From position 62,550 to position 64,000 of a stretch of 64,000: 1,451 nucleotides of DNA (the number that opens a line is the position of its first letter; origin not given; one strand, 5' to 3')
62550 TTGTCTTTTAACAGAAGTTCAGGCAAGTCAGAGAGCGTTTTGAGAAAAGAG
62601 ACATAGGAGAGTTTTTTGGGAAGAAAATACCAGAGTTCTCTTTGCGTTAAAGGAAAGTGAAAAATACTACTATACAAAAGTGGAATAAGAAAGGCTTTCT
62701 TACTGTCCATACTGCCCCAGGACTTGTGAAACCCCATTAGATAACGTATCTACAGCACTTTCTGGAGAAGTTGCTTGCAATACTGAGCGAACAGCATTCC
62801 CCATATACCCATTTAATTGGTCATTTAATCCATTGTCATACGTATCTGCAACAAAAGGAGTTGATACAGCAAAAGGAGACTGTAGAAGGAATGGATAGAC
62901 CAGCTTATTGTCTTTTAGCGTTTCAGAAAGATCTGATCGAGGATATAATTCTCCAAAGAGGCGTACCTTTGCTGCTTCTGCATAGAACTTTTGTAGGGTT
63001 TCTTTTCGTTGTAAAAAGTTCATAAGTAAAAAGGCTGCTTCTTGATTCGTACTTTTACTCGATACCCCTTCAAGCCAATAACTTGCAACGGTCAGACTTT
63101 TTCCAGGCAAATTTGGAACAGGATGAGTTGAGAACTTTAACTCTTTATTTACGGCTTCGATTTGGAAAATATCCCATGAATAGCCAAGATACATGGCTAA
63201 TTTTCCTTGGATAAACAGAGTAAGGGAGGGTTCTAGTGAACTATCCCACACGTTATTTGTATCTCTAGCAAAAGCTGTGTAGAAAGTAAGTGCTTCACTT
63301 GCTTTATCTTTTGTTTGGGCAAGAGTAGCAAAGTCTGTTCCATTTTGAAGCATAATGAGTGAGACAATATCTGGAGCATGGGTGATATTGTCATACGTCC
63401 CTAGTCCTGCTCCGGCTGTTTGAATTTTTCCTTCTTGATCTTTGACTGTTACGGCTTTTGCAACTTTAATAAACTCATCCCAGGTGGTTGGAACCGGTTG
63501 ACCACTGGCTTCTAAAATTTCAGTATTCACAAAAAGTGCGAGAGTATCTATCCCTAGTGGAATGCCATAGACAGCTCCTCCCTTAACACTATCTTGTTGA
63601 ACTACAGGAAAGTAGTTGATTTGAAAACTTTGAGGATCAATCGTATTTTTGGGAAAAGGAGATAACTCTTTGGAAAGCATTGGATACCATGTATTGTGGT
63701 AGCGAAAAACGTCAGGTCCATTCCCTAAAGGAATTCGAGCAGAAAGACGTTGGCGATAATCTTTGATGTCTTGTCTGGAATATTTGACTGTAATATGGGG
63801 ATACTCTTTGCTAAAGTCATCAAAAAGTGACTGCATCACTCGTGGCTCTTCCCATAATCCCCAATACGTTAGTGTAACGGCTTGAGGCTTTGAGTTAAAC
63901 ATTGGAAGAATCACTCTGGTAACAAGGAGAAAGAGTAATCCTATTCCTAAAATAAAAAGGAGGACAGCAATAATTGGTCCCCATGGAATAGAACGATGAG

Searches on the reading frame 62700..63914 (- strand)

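Call 23: search_protein_families(library=pfam, proteins=[window:62700-63914:-], max_evalue=0.01)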
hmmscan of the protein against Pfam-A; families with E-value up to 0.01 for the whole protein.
window:62700-63914:- (404 aa): 2 families
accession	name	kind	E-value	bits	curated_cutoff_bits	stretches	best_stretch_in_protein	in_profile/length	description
PF01547.30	SBP_bac_1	-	2e-31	110.6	26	1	24-305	7-304/307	Bacterial extracellular solute-binding protein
PF13416.11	SBP_bac_8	-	7.9e-30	105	27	1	30-312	2-254/279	Bacterial extracellular solute-binding protein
